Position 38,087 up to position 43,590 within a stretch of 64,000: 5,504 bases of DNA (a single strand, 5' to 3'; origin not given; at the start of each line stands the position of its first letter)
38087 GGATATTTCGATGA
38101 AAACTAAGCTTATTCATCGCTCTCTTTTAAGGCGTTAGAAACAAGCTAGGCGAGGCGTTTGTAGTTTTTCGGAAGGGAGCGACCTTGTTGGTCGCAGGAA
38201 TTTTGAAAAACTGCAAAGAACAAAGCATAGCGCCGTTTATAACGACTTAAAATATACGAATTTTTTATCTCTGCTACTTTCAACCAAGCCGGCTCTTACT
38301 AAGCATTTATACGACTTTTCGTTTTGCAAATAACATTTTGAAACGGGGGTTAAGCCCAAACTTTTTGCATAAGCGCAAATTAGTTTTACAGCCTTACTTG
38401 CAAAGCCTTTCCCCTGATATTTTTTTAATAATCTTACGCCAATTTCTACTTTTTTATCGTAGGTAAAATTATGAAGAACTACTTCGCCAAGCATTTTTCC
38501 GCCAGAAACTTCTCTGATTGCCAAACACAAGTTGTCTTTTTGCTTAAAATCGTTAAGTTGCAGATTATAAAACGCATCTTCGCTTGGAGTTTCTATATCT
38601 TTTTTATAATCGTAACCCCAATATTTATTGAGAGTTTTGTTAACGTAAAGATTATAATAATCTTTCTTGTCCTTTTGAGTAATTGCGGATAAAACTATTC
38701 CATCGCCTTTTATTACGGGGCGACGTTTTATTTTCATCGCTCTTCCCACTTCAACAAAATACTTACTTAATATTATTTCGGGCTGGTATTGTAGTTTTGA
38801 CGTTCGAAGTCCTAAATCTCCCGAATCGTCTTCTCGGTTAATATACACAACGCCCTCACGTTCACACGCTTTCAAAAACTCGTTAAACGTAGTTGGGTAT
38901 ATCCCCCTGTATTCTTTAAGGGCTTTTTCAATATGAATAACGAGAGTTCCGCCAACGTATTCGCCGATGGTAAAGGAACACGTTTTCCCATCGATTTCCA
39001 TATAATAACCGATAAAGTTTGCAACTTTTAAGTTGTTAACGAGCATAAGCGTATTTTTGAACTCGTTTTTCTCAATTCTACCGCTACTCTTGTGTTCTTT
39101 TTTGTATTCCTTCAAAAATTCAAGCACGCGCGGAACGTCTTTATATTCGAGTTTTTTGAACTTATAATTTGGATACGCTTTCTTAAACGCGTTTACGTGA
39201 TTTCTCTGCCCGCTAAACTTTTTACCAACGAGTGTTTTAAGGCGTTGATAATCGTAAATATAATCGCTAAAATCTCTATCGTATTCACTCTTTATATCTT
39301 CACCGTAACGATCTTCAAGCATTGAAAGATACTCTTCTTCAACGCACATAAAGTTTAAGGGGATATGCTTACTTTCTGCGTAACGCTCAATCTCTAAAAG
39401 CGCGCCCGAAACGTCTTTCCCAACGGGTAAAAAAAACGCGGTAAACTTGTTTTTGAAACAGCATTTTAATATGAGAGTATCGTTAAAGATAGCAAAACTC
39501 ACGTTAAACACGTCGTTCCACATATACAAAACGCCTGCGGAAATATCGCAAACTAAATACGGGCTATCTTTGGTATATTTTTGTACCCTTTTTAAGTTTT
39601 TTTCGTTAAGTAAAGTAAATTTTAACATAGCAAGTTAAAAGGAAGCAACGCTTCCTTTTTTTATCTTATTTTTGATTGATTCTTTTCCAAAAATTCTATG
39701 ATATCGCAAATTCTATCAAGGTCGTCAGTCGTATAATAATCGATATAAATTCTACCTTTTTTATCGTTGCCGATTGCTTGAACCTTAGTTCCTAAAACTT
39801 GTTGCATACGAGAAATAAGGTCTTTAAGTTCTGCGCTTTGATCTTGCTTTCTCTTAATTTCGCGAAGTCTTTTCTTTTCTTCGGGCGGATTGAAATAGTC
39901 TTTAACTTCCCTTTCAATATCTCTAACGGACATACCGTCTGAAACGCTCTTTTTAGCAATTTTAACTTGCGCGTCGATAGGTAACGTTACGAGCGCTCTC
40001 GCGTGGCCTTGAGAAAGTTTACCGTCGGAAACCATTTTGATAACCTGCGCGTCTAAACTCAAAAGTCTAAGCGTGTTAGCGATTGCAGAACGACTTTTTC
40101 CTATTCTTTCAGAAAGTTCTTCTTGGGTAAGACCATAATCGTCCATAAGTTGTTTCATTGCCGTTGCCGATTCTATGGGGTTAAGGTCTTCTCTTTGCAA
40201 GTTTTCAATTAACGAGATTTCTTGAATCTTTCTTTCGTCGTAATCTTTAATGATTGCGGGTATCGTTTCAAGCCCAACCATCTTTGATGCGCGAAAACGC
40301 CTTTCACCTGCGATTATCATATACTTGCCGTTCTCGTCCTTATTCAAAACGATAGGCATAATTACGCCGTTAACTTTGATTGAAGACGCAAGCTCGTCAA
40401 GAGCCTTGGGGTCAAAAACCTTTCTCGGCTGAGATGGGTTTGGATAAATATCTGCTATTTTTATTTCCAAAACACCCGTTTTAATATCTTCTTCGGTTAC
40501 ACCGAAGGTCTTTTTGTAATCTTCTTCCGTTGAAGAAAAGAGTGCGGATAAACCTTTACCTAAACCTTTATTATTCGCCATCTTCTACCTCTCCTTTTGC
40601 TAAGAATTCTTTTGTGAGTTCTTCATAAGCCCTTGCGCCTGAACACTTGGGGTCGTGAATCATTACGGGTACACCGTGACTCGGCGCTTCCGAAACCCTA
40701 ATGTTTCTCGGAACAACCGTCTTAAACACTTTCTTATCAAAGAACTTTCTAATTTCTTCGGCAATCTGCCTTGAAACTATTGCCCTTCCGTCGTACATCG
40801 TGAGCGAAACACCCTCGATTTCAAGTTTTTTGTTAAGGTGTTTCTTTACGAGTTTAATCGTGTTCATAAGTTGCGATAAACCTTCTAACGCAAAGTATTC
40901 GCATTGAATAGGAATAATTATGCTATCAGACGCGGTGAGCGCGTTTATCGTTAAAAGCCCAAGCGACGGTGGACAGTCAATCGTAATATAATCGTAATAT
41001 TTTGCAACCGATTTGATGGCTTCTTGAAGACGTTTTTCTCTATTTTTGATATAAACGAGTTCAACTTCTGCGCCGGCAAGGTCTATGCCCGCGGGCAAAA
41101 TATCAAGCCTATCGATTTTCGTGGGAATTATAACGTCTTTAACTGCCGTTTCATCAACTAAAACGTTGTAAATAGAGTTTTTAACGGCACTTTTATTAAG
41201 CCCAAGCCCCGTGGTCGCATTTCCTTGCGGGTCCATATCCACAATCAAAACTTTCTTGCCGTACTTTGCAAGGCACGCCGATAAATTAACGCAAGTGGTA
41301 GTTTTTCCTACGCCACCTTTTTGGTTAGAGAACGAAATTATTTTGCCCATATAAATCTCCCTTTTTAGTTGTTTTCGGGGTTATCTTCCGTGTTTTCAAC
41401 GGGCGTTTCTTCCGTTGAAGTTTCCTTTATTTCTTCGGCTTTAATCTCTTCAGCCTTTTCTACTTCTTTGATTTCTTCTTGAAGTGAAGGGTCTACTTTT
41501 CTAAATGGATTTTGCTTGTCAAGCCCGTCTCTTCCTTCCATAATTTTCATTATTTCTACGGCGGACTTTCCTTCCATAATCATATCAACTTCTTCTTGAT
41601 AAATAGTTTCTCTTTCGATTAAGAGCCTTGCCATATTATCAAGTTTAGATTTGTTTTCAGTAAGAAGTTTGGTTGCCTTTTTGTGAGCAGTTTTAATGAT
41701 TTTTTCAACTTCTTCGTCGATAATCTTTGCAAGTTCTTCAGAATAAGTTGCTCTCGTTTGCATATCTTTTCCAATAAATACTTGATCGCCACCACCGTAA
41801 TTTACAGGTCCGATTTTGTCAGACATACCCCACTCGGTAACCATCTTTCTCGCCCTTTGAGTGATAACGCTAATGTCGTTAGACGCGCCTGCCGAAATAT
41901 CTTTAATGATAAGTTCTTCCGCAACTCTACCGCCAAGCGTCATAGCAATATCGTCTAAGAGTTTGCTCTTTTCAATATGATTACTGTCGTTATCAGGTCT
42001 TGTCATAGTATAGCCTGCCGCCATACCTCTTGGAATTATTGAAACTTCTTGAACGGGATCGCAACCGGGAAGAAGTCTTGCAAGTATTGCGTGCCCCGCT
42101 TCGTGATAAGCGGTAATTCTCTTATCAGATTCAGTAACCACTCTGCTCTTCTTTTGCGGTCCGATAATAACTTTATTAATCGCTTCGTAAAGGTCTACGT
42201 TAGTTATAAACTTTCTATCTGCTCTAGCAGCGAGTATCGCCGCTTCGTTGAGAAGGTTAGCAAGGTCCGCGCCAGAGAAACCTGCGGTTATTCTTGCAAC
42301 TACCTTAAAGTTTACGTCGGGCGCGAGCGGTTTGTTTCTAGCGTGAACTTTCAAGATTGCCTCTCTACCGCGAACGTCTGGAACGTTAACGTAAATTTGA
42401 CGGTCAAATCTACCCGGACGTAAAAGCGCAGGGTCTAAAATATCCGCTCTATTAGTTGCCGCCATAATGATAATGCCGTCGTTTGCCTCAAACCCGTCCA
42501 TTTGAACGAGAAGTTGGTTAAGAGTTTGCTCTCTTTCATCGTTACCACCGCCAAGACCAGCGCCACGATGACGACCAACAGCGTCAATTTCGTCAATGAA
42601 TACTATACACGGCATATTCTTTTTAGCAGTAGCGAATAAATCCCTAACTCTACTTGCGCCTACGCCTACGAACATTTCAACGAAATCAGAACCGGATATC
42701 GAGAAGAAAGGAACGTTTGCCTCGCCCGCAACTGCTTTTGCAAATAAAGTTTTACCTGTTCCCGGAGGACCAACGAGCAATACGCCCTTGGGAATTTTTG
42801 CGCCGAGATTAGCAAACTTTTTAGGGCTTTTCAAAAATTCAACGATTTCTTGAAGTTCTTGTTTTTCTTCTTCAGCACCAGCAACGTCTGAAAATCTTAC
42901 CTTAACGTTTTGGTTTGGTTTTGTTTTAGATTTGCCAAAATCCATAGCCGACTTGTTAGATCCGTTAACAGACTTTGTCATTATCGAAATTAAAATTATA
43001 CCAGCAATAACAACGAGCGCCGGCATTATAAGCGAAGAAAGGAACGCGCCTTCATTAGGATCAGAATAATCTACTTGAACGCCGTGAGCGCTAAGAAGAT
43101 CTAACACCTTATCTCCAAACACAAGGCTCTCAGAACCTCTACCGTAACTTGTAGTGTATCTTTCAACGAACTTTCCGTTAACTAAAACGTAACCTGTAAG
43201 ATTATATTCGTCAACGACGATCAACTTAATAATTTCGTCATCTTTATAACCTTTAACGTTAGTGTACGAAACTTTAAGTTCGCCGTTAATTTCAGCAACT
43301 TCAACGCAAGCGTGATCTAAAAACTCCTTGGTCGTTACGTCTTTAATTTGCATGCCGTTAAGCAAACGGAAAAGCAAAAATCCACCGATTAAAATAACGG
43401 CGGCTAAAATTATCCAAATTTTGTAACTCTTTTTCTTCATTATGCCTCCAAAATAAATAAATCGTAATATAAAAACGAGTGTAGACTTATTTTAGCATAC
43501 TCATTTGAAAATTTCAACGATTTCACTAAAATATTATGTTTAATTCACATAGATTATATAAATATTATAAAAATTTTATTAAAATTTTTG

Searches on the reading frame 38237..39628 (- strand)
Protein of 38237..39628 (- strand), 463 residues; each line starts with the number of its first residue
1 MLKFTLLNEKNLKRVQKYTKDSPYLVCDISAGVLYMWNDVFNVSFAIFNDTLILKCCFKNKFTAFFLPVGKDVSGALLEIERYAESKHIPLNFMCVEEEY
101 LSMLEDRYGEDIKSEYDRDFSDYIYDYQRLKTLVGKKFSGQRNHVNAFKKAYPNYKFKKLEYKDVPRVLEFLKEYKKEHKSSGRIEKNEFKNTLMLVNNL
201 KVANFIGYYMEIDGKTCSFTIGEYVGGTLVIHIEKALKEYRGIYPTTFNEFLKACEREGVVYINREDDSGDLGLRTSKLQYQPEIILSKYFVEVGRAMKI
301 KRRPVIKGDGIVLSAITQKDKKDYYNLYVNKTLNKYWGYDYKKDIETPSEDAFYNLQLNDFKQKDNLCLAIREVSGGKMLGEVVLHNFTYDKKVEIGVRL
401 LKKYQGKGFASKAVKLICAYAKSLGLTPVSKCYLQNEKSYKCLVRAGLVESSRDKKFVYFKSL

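Call 12: search_protein_families(library=pfam, proteins=[window:38237-39628:-])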
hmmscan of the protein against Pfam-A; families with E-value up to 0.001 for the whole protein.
window:38237-39628:- (463 aa): 3 families
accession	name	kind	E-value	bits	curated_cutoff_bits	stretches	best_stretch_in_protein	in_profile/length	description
PF09924.15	LPG_synthase_C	-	2.2e-39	135.7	27.5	1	29-292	11-297/298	Phosphatidylglycerol lysyltransferase, C-terminal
PF13302.13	Acetyltransf_3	-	1.2e-13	52.3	25.4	1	312-448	3-137/138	Acetyltransferase (GNAT) domain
PF00583.31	Acetyltransf_1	-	5.4e-07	30.3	20.7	1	348-445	15-113/116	Acetyltransferase (GNAT) family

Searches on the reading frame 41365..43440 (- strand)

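Call 56: search_protein_families(library=pfam, proteins=[window:41365-43440:-])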
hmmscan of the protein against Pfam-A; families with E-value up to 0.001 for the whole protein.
window:41365-43440:- (691 aa): 7 families
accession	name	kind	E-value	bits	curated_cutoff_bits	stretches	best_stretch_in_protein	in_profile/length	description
PF01434.24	Peptidase_M41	-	2.2e-67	227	29.9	1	433-620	1-190/191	Peptidase family M41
PF00004.35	AAA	-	9.3e-46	156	21.2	1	220-352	1-130/131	ATPase family associated with various cellular activities (AAA)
PF17862.7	AAA_lid_3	-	2.1e-13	50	27.2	1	375-417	1-43/45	AAA+ lid domain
PF07728.20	AAA_5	-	5.1e-06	27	22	1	219-333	1-125/139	AAA domain (dynein-related subfamily)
PF06068.19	TIP49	-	0.00021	21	23.8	1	218-253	51-88/347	TIP49 P-loop domain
PF05496.18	RuvB_N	-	0.00032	21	27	0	215-287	31-95/159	Holliday junction DNA helicase RuvB P-loop domain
PF23902.1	AAA_lid_PRS2_C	-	0.00062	20.3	34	1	359-425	4-71/73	PRS2 AAA+ lid C-terminal domain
